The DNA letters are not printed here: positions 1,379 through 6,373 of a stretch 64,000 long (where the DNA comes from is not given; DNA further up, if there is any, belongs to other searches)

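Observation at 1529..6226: Giant surface-anchored 6xLTD + dual-HKD phospholipase D protein next to pstS: candidate extracellular phosphodiester-scavenging machine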

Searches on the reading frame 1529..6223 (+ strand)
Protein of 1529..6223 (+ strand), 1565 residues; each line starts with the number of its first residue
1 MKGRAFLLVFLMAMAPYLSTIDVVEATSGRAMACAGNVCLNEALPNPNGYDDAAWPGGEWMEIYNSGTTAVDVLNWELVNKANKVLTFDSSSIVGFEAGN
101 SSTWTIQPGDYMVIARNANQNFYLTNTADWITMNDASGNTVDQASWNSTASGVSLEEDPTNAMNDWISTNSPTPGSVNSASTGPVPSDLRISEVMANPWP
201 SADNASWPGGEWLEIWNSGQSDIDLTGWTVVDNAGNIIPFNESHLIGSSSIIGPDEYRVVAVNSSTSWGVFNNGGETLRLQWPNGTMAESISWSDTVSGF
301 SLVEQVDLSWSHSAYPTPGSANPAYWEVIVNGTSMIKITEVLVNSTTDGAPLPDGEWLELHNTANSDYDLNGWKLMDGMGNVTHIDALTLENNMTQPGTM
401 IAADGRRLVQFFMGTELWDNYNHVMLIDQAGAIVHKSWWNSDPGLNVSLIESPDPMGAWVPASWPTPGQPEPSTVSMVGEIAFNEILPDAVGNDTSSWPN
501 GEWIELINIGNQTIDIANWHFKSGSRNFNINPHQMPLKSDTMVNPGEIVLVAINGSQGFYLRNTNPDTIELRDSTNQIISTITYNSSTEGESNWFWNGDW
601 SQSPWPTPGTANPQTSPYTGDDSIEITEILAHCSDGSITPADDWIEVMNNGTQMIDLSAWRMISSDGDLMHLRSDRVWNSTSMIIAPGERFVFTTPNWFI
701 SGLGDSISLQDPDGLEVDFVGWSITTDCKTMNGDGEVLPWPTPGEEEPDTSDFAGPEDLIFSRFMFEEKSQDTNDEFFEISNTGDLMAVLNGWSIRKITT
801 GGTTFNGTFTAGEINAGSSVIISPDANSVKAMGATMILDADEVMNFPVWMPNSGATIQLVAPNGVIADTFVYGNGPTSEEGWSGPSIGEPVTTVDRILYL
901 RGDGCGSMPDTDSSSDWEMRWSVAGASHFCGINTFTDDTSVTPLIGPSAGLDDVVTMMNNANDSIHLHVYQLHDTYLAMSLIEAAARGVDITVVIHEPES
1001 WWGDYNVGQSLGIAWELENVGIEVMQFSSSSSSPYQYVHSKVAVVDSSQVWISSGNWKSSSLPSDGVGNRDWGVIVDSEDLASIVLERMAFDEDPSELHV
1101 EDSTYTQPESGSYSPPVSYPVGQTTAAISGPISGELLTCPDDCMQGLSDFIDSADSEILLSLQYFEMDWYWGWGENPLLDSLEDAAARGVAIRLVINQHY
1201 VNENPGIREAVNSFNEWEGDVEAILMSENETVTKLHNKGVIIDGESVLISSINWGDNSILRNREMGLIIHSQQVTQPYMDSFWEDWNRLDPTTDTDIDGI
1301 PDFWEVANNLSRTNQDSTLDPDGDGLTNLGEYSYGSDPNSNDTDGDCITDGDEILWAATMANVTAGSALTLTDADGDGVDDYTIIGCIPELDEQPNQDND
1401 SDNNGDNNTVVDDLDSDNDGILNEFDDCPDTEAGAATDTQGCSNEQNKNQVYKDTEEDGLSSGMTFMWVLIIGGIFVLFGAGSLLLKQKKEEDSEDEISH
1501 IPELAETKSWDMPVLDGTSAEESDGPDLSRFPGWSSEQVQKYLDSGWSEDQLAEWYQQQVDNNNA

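Call 3: search_protein_families(library=pfam, proteins=[window:1529-6223:+], max_evalue=0.01)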
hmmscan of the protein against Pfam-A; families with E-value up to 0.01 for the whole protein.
window:1529-6223:+ (1565 aa): 6 families
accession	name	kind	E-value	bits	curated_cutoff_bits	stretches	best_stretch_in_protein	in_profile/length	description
PF00932.25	LTD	-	1.4e-75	251.1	34.3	6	35-147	5-108/109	Lamin Tail Domain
PF13091.12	PLDc_2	-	1.9e-37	128.5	27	2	1148-1286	2-132/132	PLD-like domain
PF03495.19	Binary_toxB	-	0.00022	21.8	25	1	1294-1355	2-61/78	Clostridial binary toxin B/anthrax toxin PA Ca-binding domain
PF11495.14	Regulator_TrmB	-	0.00061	19.5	22.2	0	1145-1287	13-130/233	Archaeal transcriptional regulator TrmB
PF00614.28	PLDc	-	0.0018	18.7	21.9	1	1235-1258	5-28/28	Phospholipase D Active site motif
PF13860.13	FlgD_ig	-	0.0069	16.8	27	0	568-599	26-57/79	FlgD Ig-like domain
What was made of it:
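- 1634..4204 (+): Six tandem lamin-tail domains. In aa: 36-176, 188-320, 335-469, 479-610, 622-745, 756-892. In nt: 1634-2056, 2090-2488, 2531-2935, 2963-3358, 3392-3763, 3794-4204. Pfam LTD, 6 stretches, E 1.4e-75 (call 3).
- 4343..4813 (+): PLD N-lobe (aa 939-1095), with HKD motif 1 at aa 1039-1056 (nt 4643-4696). PLDc_2 (call 3).
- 4940..5398 (+): PLD C-lobe (aa 1138-1290), with HKD motif 2 at aa 1236-1253 (nt 5234-5287). PLDc_2 at aa 1148-1286 (call 3).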

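Call 4: search_protein_families(library=ncbifam, proteins=[window:1529-6223:+], max_evalue=0.01)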
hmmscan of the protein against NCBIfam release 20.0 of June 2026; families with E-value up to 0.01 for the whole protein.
window:1529-6223:+ (1565 aa): 8 families
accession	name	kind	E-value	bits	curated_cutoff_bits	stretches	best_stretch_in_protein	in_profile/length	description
NF038319.1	DISARM_DrmC_I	equivalog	2.7e-21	76.2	133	2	1144-1276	96-225/236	DISARM system phospholipase D-like protein DrmC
NF010492.0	PRK13912.1-3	equivalog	1.3e-15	57.4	297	2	951-1061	36-144/178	nuclease NucT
NF010490.0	PRK13912.1-1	equivalog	9.9e-13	48.5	211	2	953-1061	34-128/159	nuclease NucT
NF010491.0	PRK13912.1-2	equivalog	3.2e-08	33.6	225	1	951-1061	38-146/180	nuclease NucT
NF010493.0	PRK13912.1-4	equivalog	2.7e-07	30.7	351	1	953-1062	31-138/171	nuclease NucT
TIGR04265.1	bac_cardiolipin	equivalog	8.3e-07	28.3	290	1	939-1283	119-448/483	cardiolipin synthase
NF053612.1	anchor_PA1041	equivalog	0.00084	19.4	250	1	1411-1453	73-115/236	PA1041 family peptidoglycan-binding anchor lipoprotein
NF008427.0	PRK11263.1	equivalog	0.00088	18.5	281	0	954-1276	24-330/409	cardiolipin synthase ClsB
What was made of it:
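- On Cardiolipin synthase (ClsA/ClsB): TIGR04265 28.3 bits against 290; ClsB 18.5 against 281 (call 4).
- On Nuc/NucT nucleases: Best score 57.4 bits against 297 (call 4).
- On DISARM DrmC: 76.2 bits against 133 (call 4).
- Closest known: Nuc. Different: NCBIfam NucT scores are far below cutoff (57 against 297, call 4).
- Closest known: Cardiolipin synthase ClsA/ClsB. Different: Scores are 28 and 18.5 bits against cutoffs of 290 and 281 (call 4).
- NCBIfam best hits are DrmC (2.7e-21) and NucT (1.3e-15), against cardiolipin synthase at 8e-7 (call 4).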

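Call 5: find_homologous_proteins(query=window:1529-6223:+, max_evalue=0.00001)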
Query window:1529-6223:+ (1565 aa): 280 proteins with E <= 0.00001 among 8000 candidates; the best 120 are listed.
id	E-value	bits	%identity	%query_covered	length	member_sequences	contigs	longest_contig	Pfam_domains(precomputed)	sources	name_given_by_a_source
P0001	0.0e+0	3395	93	100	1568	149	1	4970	PF00932.26,PF13091.13,PF03495.20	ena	-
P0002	0.0e+0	3029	82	100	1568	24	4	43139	PF00932.26,PF13091.13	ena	-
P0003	0.0e+0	2931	79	100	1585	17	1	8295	PF00932.26,PF13091.13,PF11495.15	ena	-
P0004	0.0e+0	2901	78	100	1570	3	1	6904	PF00932.26,PF13091.13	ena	-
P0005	0.0e+0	2872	78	100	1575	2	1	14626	PF00932.26,PF13091.13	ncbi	-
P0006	0.0e+0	2867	78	100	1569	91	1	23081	PF00932.26,PF13091.13,PF11495.15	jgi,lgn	jgi:phosphatidylserine/phosphatidylglycerophosphate/cardiolipin synthase-like enzyme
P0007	0.0e+0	2863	77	100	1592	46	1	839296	PF00932.26,PF13091.13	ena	-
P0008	0.0e+0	2853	78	100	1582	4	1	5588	PF00932.26,PF13091.13,PF11495.15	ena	-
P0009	0.0e+0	2831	76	100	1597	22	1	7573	PF00932.26,PF13091.13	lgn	-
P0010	0.0e+0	2812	75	100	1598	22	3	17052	PF00932.26,PF13091.13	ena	-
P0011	0.0e+0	2759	75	99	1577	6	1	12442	PF00932.26,PF13091.13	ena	-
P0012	0.0e+0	2727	75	100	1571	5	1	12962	PF00932.26,PF13091.13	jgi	jgi:phosphatidylserine/phosphatidylglycerophosphate/cardiolipin synthase-like enzyme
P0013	0.0e+0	2727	75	100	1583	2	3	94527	PF00932.26,PF13091.13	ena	-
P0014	0.0e+0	2725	75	100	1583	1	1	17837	PF00932.26,PF13091.13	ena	-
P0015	0.0e+0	2713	73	100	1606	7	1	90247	PF00932.26,PF13091.13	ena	-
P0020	0.0e+0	2673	73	100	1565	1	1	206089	PF00932.26,PF13091.13,PF11495.15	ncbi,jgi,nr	ncbi:MAG: lamin tail domain-containing protein [Candidatus Poseidoniaceae archaeon]|jgi:phosphatidyl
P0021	0.0e+0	2671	74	100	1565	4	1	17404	PF00932.26,PF13091.13,PF11495.15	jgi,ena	-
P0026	0.0e+0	2601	72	100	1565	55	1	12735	PF00932.26,PF13091.13,PF00614.29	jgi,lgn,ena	-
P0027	0.0e+0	2600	72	100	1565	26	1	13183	PF00932.26,PF13091.13,PF00614.29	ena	-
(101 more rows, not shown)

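Call 14: find_related_loci(query=A1, collection=genome_contigs, flank=10000)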
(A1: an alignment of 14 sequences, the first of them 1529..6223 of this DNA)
Query A1 (1565 aa) in genome_contigs; peptide patterns used: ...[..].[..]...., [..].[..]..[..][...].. (x = any residue, [..] = any of these).
600 stretches matched a pattern (row limit reached: there are more); 472 encode a relative of the query (tblastn E <= 1e-3); the best 80 are kept; 80 distinct loci.
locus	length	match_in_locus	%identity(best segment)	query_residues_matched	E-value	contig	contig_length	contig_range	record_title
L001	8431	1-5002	95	27-1565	0e+0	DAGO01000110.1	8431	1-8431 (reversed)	MAG TPA_asm: Euryarchaeota archaeon UBA10 UBA10_contig_7946, whole genome shotgun sequence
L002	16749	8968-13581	86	27-1563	0e+0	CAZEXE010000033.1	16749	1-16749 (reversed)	MAG TPA_asm: uncultured Candidatus Poseidoniales archaeon isolate SRP077602_co3_581 genome assembly, contig: NODE_4717_l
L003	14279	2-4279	92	32-1565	0e+0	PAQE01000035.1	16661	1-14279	MAG: Methanobacteriota archaeon isolate SP143 170715, whole genome shotgun sequence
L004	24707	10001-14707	78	1-1565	0e+0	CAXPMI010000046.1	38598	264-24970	MAG: Candidatus Poseidoniaceae archaeon isolate 02um_A1D0714_6.38 genome assembly, contig: k127_806406, whole genome sho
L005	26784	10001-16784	73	1-1563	0e+0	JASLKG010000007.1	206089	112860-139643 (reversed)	MAG: Candidatus Poseidoniaceae archaeon isolate ETNP1_MAG_24 c_000001316540, whole genome shotgun sequence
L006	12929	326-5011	72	1-1565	0e+0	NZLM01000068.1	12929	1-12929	MAG: Methanobacteriota archaeon isolate IN35 34440, whole genome shotgun sequence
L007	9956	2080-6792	67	1-1565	0e+0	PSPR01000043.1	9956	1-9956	MAG: Methanobacteriota archaeon isolate Guaymas_28 scaffold_4602, whole genome shotgun sequence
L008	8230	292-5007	63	1-1565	0e+0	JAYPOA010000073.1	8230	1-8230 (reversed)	MAG: Methanobacteriota archaeon isolate 139573_S174_metabat_bins_2.tsv.119_sub NODE_7505_length_8230_cov_4.464465, whole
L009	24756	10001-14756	68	1-1565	0e+0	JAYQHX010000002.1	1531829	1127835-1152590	MAG: Methanobacteriota archaeon isolate SD4487_NP_metabta_bins_sspec.tsv.006 contig_17376_pilon, whole genome shotgun se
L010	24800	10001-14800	47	27-1561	0e+0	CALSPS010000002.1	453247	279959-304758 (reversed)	MAG: Candidatus Poseidoniaceae archaeon isolate C_MB351 genome assembly, contig: contig_16463_C_MB351, whole genome shot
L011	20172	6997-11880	46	1-1564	0e+0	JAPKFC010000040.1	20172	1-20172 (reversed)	MAG: Candidatus Poseidoniaceae archaeon isolate ANT-132 NODE_1398_length_20172_cov_6.696376, whole genome shotgun sequen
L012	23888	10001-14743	46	28-1560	0e+0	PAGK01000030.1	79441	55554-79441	MAG: Methanobacteriota archaeon isolate MED790 47181, whole genome shotgun sequence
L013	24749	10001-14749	46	28-1560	0e+0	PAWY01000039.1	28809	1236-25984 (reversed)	MAG: Methanobacteriota archaeon isolate SAT1329 288893, whole genome shotgun sequence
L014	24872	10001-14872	46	4-1563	0e+0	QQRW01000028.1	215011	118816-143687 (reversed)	MAG: Candidatus Poseidoniales archaeon isolate bin_112 U_43171-28, whole genome shotgun sequence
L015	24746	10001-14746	45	27-1560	0e+0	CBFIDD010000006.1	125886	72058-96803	MAG: Poseidonia sp. isolate Co_bin_387_strict genome assembly, contig: Co_bin_387_strict_c6, whole genome shotgun sequen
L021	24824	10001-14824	45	13-1565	0e+0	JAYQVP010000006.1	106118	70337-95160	MAG: Poseidonia sp. isolate SD9010_S4_metabat_bins_sens.tsv.079 NODE_80_length_106118_cov_11.588678, whole genome shotgu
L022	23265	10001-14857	45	12-1565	0e+0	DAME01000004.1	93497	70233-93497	MAG TPA_asm: Euryarchaeota archaeon UBA88 UBA88_contig_801, whole genome shotgun sequence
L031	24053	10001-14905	45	4-1565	0e+0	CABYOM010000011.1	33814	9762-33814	uncultured Candidatus Poseidoniales archaeon isolate AG-333-I22 genome assembly, contig: AG-333-I22_NODE_11, whole genom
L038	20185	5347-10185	59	1-1565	0e+0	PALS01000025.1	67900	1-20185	MAG: Methanobacteriota archaeon isolate SAT38 37300, whole genome shotgun sequence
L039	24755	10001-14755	63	1-1565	0e+0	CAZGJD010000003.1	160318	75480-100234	MAG TPA_asm: uncultured Candidatus Poseidoniales archaeon isolate SRP134809_co1_633 genome assembly, contig: NODE_74_len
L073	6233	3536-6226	47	18-876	0e+0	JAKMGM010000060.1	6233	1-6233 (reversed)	MAG: Candidatus Poseidoniaceae archaeon isolate MOX_bin98 PPB.contigs.fa_k127_971193, whole genome shotgun sequence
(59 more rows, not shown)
